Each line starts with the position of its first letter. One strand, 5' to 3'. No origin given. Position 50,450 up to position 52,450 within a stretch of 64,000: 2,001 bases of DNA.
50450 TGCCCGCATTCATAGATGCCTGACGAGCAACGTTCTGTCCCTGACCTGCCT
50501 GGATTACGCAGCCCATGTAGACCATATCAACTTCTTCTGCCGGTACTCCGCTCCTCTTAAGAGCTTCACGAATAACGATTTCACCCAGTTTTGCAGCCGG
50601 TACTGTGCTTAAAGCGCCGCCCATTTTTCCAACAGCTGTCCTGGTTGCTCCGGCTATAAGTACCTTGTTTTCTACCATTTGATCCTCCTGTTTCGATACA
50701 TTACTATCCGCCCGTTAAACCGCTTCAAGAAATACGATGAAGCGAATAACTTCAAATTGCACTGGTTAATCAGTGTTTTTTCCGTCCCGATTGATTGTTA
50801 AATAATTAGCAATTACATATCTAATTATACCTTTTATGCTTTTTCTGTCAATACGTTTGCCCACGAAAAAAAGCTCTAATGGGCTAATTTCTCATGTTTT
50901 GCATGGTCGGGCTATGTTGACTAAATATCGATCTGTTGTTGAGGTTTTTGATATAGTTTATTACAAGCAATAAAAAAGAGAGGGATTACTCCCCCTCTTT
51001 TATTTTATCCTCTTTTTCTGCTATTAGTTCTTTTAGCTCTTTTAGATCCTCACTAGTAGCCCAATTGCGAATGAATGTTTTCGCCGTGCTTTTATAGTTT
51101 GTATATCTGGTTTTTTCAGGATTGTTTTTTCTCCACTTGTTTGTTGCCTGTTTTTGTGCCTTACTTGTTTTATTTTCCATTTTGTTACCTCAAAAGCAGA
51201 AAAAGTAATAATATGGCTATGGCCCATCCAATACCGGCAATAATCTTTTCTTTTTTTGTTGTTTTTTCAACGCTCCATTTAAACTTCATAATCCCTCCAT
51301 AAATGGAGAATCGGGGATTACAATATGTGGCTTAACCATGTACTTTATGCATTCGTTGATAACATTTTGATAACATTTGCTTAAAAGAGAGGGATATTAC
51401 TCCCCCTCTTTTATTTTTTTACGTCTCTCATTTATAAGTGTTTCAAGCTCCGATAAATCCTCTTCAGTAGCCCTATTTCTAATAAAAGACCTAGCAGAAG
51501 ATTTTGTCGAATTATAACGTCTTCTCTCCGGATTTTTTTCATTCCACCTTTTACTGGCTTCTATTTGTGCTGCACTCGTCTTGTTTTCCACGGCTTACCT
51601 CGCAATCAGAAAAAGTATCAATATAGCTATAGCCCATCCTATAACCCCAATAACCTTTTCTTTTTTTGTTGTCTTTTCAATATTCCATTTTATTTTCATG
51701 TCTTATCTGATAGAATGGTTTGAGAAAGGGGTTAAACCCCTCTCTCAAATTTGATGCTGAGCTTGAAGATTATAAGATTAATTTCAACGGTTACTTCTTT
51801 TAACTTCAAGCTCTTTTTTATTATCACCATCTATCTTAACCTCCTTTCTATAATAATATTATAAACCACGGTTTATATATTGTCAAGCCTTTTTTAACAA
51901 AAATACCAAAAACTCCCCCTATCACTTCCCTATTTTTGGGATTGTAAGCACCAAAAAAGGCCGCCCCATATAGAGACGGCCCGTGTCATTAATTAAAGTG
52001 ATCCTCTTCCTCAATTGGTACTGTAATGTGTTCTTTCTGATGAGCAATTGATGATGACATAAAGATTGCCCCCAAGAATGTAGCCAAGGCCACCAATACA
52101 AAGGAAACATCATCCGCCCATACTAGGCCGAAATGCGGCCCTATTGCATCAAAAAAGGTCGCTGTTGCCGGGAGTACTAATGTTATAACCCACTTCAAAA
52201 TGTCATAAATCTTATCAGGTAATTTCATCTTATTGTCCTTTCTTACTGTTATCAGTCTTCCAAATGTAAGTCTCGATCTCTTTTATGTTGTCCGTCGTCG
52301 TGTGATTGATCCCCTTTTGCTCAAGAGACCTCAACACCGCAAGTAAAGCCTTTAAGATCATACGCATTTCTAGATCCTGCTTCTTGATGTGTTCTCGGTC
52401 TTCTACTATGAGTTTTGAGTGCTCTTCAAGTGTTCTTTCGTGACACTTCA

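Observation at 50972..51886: Tandemly duplicated peptide-plus-small-protein micro-operon at the prophage/host junction: a candidate toxin-antitoxin or phage-exclusion moron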

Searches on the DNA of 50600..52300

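Call 19: search_rna_families(source=window, start=50600, end=52300, threshold=evalue, max_evalue=10)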
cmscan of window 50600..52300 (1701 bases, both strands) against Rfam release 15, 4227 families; matches with E-value up to 10: 18.
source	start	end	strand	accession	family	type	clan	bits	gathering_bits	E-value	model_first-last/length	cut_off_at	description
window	50768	50836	-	RF01567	DdR17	Gene; snRNA; snoRNA; CD-box;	-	28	80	1.6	1-70/70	no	D. discoideum snoRNA DdR17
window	50966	51032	-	RF02029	sraA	Gene; sRNA;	-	25.7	56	0.3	1-95/95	no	sraA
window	51375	51464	-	RF02029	sraA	Gene; sRNA;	-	25.3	56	0.36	1-95/95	no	sraA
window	51709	51756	-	RF00768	MIR405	Gene; miRNA;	-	24.5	102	0.2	1-83/83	no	MIR405 microRNA precursor family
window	50914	51009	+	RF02029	sraA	Gene; sRNA;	-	23.2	56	1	1-95/95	no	sraA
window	50971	51085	-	RF00166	PrrB_RsmZ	Gene; sRNA;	CL00106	22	44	0.016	1-133/133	no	PrrB/RsmZ RNA family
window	51377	51490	-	RF04182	GibS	Gene; sRNA;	-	21.2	115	4.2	1-142/142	no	GibS sRNA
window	50966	51047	-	RF00558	L20_leader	Cis-reg; leader;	-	20.6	58.7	0.42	1-127/127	no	Ribosomal protein L20 leader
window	50929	51006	-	RF02900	AaHKsRNA82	Gene; sRNA;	-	19.7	51.4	7.3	1-81/81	no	Aggregatibacter sRNA 82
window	50963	51095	+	RF01808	MicX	Gene; sRNA;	-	18.8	75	0.26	1-194/194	no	MicX Vibrio cholerae sRNA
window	51679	51742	-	RF02273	FsrA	Gene;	-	18.5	80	0.67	1-83/83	no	FsrA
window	50923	51005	-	RF02420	Bp1_162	Gene; sRNA;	-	18.4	50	5.7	1-100/100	no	Burkholderia sRNA Bp1_Cand612_SIPHT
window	50865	51011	+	RF00558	L20_leader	Cis-reg; leader;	-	18.1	58.7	1.8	1-127/127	no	Ribosomal protein L20 leader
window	50969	51004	-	RF02737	Rev13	Gene; antisense;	-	17.4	242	0.11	84-119/354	no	Soft rot Enterobacteriaceae Rev 13 asRNA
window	51381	51418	+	RF04343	Plastid-psbA-2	Cis-reg;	CL00153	16.8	55.8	7.9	1-60/60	no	Plastid-psbA-2 3UTR RNA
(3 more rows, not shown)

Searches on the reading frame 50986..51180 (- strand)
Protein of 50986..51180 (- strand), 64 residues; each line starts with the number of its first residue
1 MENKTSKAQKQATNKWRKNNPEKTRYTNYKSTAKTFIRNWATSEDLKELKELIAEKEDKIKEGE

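Call 3: search_protein_families(library=pfam, proteins=[window:50986-51180:-], max_evalue=1)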
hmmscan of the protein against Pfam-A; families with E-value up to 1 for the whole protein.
window:50986-51180:- (64 aa): 1 family
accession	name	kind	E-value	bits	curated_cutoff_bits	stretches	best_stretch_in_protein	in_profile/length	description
PF12693.12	GspL_C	-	0.036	14.4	29.6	1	4-55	35-86/158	GspL periplasmic domain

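Call 4: search_protein_families(library=phrogs, proteins=[window:50986-51180:-], max_evalue=1)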
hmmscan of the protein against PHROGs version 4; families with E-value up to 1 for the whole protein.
window:50986-51180:- (64 aa): 3 families
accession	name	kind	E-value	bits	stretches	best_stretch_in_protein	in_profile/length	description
phrog_2277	-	unknown function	3.4e-19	69.5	1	2-60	3-61/62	-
phrog_3882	-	unknown function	0.084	13.8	1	42-61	10-29/51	-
phrog_3883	-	head and packaging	0.17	11.5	1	6-58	299-349/768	internal virion protein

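Call 5: search_protein_families(library=ncbifam, proteins=[window:50986-51180:-], max_evalue=1)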
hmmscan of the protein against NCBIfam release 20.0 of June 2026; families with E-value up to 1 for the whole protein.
window:50986-51180:- (64 aa): 0 families

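Call 6: search_protein_families(library=padloc, proteins=[window:50986-51180:-], max_evalue=1)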
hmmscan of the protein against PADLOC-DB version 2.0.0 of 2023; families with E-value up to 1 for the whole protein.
window:50986-51180:- (64 aa): 0 families

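Call 65: find_homologous_proteins(query=window:50986-51180:-)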
Query window:50986-51180:- (64 aa): 4 proteins with E <= 0.001 among 5 candidates.
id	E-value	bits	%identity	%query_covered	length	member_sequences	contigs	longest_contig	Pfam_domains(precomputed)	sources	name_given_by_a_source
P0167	4.1e-27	110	90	97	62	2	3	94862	-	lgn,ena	-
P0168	1.6e-15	74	62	94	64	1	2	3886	-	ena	-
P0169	5.1e-13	66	55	94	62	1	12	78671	-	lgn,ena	-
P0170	1.8e-12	64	62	66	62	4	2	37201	-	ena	-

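Call 66: find_encoding_contigs(protein=P0167, flank=3500, max_places=3)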
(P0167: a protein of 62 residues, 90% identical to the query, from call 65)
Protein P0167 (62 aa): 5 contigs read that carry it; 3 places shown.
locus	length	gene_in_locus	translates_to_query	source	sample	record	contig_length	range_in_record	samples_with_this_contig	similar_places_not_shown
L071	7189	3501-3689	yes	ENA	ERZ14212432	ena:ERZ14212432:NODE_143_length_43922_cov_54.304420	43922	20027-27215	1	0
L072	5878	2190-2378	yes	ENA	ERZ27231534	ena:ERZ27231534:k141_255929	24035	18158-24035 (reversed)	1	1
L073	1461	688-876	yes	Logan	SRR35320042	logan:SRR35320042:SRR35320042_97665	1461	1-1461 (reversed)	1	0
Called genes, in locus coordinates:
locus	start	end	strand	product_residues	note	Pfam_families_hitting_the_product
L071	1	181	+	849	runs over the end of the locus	PF12789:PTR (faint)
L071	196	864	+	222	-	-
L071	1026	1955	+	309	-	PF01183:Glyco_hydro_25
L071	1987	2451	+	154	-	-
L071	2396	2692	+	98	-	PF16938:Phage_holin_Dp1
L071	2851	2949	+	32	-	-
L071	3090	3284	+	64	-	-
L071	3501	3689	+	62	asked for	-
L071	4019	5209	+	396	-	PF00108:Thiolase_N, PF00109:ketoacyl-synt (faint), PF02803:Thiolase_C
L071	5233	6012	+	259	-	PF00378:ECH_1, PF16113:ECH_2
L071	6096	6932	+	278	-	PF02737:3HCDH_N, PF00725:3HCDH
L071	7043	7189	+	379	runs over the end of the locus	PF02771:Acyl-CoA_dh_N, PF02770:Acyl-CoA_dh_M, PF00441:Acyl-CoA_dh_1, PF08028:Acyl-CoA_dh_2, PF22924:ACOX_C_alpha1 (weak)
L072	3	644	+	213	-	?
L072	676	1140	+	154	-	-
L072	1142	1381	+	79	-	PF16938:Phage_holin_Dp1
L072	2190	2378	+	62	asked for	-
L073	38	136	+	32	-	-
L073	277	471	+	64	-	-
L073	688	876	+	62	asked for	-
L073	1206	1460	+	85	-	?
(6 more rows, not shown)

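Call 67: find_encoding_contigs(protein=P0168, flank=3000, max_places=2)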
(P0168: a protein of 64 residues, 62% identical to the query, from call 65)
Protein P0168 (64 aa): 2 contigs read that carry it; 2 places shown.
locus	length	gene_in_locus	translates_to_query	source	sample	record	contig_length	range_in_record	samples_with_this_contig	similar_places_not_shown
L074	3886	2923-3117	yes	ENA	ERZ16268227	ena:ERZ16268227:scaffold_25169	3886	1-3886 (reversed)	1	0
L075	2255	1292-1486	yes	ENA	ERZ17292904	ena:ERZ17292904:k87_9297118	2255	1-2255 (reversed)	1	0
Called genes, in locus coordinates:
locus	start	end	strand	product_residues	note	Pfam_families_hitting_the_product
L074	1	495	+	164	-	?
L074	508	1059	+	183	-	-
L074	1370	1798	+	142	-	-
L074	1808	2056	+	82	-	-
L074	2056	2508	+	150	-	PF05105:Phage_holin_4_1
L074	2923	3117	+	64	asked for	-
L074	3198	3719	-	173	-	PF02195:ParB_N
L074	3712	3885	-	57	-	?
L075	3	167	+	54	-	?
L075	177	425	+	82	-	-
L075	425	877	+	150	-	PF05105:Phage_holin_4_1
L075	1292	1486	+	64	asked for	-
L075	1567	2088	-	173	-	PF02195:ParB_N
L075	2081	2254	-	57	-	?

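Call 68: find_encoding_contigs(protein=P0169, flank=3000, max_places=3)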
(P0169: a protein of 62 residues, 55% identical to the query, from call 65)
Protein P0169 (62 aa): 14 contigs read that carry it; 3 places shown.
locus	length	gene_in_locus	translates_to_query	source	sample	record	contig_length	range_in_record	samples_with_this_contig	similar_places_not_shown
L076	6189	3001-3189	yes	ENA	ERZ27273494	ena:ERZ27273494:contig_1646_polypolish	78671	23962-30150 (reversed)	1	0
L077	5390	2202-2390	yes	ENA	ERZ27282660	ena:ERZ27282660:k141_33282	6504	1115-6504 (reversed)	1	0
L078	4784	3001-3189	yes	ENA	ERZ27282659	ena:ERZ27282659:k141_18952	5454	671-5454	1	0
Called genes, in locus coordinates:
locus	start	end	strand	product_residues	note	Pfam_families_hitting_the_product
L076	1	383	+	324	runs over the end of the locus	PF00589:Phage_integrase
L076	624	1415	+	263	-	PF27183:Phage_YomQ_N (weak), PF14301:DUF4376 (faint)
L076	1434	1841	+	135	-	PF08291:Peptidase_M15_3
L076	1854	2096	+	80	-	-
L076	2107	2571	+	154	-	PF05105:Phage_holin_4_1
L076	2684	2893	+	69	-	-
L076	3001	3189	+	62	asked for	-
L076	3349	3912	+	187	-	-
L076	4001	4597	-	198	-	-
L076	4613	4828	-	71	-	-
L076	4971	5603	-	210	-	PF01596:Methyltransf_3, PF01135:PCMT, PF01189:Methyltr_RsmB-F (weak), PF13847:Methyltransf_31, PF13578:Methyltransf_24, PF13649:Methyltransf_25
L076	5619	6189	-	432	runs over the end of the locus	PF01029:NusB, PF17125:Methyltr_RsmF_N (weak), PF22458:RsmF-B_ferredox, PF02475:TRM5-TYW2_MTfase (faint), PF01728:FtsJ (faint), PF01189:Methyltr_RsmB-F, PF13847:Methyltransf_31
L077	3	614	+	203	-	?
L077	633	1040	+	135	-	PF08291:Peptidase_M15_3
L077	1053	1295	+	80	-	-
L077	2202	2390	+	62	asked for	-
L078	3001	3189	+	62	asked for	-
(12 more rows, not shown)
